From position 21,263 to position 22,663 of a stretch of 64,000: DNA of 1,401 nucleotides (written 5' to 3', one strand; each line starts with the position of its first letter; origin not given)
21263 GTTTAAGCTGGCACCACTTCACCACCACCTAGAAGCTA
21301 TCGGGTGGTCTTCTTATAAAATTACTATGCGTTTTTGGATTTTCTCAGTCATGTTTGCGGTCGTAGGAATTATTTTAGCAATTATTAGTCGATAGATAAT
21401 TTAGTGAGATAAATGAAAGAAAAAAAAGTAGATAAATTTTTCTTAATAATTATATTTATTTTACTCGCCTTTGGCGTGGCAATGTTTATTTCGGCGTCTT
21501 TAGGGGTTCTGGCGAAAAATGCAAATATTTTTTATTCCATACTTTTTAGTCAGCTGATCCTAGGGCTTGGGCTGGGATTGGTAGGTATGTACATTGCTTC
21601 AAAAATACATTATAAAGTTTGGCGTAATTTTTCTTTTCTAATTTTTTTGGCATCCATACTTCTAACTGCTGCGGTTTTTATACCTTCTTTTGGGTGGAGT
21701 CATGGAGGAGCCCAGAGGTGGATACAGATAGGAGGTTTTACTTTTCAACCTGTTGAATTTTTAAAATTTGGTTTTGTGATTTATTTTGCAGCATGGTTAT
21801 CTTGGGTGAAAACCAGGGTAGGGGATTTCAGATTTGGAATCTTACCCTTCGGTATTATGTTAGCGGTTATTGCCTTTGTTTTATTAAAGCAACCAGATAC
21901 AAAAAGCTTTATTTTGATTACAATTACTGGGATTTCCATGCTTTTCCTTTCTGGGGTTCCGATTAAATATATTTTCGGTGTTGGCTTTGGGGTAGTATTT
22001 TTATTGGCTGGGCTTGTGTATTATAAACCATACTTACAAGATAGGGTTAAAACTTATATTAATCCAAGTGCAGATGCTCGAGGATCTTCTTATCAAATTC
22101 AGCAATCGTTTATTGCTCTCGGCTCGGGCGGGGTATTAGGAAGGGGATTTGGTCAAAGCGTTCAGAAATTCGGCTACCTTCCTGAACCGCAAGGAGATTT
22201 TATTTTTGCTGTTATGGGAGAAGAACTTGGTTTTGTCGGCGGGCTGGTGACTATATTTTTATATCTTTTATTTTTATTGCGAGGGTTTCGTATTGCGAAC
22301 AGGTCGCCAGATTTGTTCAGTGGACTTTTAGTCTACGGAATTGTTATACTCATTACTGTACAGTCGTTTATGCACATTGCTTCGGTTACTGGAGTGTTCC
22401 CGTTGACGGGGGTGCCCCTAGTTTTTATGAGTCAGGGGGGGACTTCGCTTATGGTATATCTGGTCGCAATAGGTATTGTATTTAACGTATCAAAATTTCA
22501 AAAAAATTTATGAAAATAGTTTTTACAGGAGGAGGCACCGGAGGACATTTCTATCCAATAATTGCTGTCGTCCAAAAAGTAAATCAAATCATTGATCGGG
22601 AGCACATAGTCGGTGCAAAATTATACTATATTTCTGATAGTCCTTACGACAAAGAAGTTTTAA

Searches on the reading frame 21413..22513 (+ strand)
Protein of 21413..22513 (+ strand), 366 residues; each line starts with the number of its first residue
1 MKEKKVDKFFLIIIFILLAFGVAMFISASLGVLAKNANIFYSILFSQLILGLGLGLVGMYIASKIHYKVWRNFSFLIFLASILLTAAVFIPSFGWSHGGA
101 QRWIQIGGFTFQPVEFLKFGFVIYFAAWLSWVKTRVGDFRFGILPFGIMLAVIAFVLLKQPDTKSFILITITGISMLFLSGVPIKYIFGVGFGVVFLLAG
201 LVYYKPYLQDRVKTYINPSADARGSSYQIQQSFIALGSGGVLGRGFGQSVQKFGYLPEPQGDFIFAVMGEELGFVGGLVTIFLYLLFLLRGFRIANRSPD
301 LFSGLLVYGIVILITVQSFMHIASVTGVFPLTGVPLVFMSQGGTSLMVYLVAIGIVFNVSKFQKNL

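Call 35: find_encoding_contigs(protein=window:21413-22513:+, flank=10000, max_places=1)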
Protein window:21413-22513:+ (366 aa): 2 contigs read that carry it; 1 place shown.
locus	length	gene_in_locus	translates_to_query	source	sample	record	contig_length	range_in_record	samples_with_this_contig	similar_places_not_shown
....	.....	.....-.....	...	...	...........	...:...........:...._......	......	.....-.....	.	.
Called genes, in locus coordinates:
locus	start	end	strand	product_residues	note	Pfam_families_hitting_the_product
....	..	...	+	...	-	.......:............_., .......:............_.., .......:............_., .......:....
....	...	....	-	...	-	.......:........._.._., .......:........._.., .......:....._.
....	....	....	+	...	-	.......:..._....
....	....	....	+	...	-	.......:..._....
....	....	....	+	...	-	-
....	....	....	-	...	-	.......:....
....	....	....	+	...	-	-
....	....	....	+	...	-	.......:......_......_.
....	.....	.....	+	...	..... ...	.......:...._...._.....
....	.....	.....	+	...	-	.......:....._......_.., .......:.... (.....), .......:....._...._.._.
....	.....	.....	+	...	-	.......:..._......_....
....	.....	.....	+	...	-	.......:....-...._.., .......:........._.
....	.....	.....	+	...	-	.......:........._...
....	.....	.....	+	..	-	-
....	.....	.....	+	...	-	-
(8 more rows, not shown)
